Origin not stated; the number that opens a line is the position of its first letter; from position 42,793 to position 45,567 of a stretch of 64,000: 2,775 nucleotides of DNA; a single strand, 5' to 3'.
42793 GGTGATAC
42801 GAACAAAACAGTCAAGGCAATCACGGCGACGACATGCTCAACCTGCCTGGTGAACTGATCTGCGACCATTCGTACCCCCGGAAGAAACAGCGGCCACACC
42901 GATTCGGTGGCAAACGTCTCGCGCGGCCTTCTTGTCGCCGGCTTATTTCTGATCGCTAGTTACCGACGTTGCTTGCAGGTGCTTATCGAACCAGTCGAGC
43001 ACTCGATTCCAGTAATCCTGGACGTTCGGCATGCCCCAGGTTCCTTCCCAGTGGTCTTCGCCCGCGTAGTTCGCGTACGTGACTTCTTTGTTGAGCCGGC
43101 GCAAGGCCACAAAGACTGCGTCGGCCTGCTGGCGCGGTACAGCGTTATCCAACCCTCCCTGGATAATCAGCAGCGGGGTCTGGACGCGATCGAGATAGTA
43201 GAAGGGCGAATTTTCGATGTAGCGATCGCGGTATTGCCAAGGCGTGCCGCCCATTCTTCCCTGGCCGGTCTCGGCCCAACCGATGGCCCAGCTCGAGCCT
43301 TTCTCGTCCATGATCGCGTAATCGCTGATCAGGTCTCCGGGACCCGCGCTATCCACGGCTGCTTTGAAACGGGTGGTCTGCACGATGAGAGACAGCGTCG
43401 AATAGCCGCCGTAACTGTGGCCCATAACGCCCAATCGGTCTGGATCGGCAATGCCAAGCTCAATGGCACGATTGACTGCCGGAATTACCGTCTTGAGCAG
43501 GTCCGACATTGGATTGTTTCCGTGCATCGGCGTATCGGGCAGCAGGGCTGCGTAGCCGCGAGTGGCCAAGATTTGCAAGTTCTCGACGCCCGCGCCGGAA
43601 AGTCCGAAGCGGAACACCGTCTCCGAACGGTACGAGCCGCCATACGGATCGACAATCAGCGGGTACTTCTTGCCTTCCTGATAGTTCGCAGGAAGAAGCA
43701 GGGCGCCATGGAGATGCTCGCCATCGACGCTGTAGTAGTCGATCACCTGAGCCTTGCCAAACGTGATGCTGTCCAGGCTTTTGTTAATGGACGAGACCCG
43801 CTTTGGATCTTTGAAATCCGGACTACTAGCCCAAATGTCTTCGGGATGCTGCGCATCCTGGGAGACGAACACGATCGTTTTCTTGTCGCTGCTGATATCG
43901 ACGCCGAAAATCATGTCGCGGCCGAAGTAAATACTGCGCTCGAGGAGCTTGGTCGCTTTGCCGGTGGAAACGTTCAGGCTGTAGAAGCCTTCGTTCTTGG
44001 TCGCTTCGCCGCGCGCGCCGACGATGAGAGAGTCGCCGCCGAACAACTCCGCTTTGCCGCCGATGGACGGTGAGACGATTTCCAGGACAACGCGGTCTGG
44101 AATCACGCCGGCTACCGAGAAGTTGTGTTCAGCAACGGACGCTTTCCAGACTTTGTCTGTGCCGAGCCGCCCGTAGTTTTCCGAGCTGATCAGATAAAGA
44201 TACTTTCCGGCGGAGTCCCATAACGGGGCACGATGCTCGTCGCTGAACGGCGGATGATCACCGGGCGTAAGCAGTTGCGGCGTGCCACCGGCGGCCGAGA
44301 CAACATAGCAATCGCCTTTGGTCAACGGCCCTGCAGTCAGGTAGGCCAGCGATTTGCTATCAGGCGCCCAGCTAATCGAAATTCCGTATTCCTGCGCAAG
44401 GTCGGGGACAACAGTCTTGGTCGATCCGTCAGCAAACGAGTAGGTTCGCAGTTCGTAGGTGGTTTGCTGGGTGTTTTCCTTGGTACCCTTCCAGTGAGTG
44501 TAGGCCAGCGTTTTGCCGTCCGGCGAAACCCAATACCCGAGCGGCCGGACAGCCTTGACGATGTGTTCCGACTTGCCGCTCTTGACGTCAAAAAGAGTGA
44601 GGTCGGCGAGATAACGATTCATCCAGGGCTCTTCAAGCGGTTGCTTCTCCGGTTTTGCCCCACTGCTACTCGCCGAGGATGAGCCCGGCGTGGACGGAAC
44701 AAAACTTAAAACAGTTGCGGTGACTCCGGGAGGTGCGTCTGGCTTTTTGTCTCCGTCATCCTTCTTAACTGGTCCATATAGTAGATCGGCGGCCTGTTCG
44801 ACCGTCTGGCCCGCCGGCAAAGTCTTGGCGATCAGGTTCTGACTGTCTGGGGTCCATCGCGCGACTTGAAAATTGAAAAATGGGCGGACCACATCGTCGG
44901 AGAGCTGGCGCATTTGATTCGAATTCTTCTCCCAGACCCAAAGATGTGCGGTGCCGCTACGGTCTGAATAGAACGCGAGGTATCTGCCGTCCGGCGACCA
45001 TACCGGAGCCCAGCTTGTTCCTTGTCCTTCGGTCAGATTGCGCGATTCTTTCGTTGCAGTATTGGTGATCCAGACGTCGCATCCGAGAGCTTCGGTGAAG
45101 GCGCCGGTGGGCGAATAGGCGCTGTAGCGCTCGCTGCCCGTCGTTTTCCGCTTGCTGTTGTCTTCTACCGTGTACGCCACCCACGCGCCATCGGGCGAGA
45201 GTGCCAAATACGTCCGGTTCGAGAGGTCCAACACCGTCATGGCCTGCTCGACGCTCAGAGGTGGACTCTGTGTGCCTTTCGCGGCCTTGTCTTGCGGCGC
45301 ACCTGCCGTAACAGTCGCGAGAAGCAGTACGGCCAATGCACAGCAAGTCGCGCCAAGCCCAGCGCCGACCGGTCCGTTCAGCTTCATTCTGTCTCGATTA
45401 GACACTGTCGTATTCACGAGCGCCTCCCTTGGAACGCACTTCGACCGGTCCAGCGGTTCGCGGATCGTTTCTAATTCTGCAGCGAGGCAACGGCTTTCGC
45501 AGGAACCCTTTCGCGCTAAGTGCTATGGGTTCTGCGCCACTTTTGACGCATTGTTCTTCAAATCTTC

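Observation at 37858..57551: ECF sigma / ZAS anti-sigma / TonB-dependent receptor / four tandem exported S9 peptidases, facing a giant TPPII-like subtilase: candidate TonB-dependent protein and peptide utilisation locus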

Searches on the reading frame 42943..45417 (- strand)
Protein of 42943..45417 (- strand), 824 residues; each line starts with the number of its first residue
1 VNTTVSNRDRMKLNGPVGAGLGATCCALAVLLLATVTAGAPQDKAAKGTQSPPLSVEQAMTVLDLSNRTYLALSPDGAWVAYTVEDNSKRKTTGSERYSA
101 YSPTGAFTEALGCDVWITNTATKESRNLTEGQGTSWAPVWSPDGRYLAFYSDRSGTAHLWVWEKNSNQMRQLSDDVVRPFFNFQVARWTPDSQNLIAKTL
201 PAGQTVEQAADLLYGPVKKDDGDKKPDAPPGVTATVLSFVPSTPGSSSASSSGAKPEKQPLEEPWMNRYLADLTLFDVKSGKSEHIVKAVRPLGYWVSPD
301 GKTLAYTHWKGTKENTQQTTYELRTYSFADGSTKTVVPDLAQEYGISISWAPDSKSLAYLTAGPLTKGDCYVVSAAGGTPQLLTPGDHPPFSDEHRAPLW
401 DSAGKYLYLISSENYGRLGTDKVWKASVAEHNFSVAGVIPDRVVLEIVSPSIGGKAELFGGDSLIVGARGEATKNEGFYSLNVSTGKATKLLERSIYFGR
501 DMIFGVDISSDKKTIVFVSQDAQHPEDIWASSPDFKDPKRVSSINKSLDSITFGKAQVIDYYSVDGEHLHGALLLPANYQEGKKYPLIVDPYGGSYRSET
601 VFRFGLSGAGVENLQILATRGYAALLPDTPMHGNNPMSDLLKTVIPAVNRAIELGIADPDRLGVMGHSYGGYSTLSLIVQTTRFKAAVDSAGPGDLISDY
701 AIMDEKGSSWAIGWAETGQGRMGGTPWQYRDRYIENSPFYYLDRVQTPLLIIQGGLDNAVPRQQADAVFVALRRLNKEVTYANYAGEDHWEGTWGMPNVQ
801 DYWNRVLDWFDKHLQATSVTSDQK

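Call 3: search_protein_families(library=pfam, proteins=[window:42943-45417:-], max_evalue=0.01)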
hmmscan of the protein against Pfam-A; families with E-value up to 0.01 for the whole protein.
window:42943-45417:- (824 aa): 10 families
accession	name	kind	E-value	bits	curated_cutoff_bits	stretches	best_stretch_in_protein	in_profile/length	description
PF00326.27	Peptidase_S9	-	1.8e-26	93.4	22.6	1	644-816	48-212/213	Prolyl oligopeptidase family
PF07676.18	PD40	-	1.2e-14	54.3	20.9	1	127-161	3-38/38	WD40-like Beta Propeller Repeat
PF20434.5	BD-FAE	-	3.5e-09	36.9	26.8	1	580-768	8-211/215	BD-FAE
PF00930.27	DPPIV_N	-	7.8e-08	31.9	22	1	113-176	23-82/354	Dipeptidyl peptidase IV (DPP IV) N-terminal region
PF02897.21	Peptidase_S9_N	-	9.9e-06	25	24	0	140-201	131-190/414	Prolyl oligopeptidase, N-terminal beta-propeller domain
PF01738.24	DLH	-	5.5e-05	23.3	21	1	637-813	74-216/217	Dienelactone hydrolase family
PF12740.14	PETase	-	0.00086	19.2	28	1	656-691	121-156/263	PET hydrolase-like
PF12697.13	Abhydrolase_6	-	0.0027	18.9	26.3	1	611-741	17-140/217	Alpha/beta hydrolase family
PF00561.26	Abhydrolase_1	-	0.0034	17.5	25.8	0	722-784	175-236/245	alpha/beta hydrolase fold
PF12146.15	Hydrolase_4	-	0.0071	16.1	27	0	743-781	188-226/239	Serine aminopeptidase, S33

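Call 4: search_protein_families(library=ncbifam, proteins=[window:42943-45417:-], max_evalue=0.01)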
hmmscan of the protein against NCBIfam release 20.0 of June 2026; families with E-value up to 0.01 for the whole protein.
window:42943-45417:- (824 aa): 10 families
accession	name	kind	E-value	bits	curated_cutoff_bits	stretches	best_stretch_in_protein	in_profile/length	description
NF033523.0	lasso_peptidase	equivalog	6.8e-40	137.4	400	2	466-815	294-638/638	Atxe2 family lasso peptide isopeptidase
NF053518.1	DipepPtdsDpp5Prph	equivalog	5.8e-35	120.9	900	3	507-814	346-654/655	dipeptidyl-peptidase Dpp5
TIGR02800.1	propeller_TolB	equivalog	1e-14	54.3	343.15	1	113-175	259-321/418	Tol-Pal system beta propeller repeat protein TolB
NF002183.0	PRK01029.1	equivalog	1.8e-08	33.8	405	1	123-198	317-388/429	Tol-Pal system protein TolB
NF003124.0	PRK04043.1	equivalog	0.00076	18.4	428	0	113-172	257-316/419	Tol-Pal system protein TolB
NF047920.1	lactonase_UilS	equivalog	0.0016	18.2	400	0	735-814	209-285/285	UilS family quorum-quenching N-acyl-homoserine lactonase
NF007857.0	PRK10566.1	equivalog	0.0034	17.2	201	0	617-693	50-140/249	esterase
NF052354.1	EstLipQMycob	equivalog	0.0054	15.4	700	0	730-789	314-374/418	esterase LipQ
NF051441.1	BisHyethTerphBdeA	equivalog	0.0055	16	520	1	654-689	162-197/305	bis(hydroxyethyl) terephthalate hydrolase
NF050058.1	e_dPHAscl_type1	hypoth_equivalog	0.0085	15.6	150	0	646-777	90-209/276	extracellular catalytic domain type 1 short-chain-length polyhydroxyalkanoate depolymerase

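Call 37: search_solved_structures(query=window:42943-45417:-, max_evalue=1e-8)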
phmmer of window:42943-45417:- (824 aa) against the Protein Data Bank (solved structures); distinct sequences matched with E-value up to 1e-8: 53.
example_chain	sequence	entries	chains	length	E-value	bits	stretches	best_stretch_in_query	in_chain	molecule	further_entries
8wt1_A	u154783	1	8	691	1.7e-40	142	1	502-815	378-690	S9 family peptidase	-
7ep9_G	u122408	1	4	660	5.6e-16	60.9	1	540-814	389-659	S9 family peptidase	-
5l8s_A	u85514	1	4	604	3.6e-15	58.2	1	515-813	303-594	Amino acyl peptidase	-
7c72_A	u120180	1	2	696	2.5e-14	55.5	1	604-790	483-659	Prolyl oligopeptidase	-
4hxe_B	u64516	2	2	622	2.7e-13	52.1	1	495-814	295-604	Putative uncharacterized protein PH0594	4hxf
4hxg_A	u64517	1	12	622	7e-13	50.7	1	495-814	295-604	Putative uncharacterized protein PH0594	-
5txc_A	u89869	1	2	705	9.8e-13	50.2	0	30-196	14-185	AtxE2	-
8hay_A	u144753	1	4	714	1.9e-12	49.2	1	546-810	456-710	btDPP4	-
7y4g_A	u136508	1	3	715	2e-12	49.2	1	546-810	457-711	btDPP4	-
7y4f_A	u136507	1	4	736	2.2e-12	49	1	546-810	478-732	Dipeptidyl peptidase IV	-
5txe_A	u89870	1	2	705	2.4e-12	48.9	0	30-196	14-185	AtxE2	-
5yzm_A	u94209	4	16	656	1.2e-11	46.6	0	657-809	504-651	Acyl-peptide hydrolase, putative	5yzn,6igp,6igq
5yzo_A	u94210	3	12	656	3.1e-11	45.2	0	657-809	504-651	Acyl-peptide hydrolase, putative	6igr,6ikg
1z68_A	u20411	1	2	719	7.2e-10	40.7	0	546-689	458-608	fibroblast activation protein, alpha subunit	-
6y0f_A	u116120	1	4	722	7.3e-10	40.7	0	546-689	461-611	Prolyl endopeptidase FAP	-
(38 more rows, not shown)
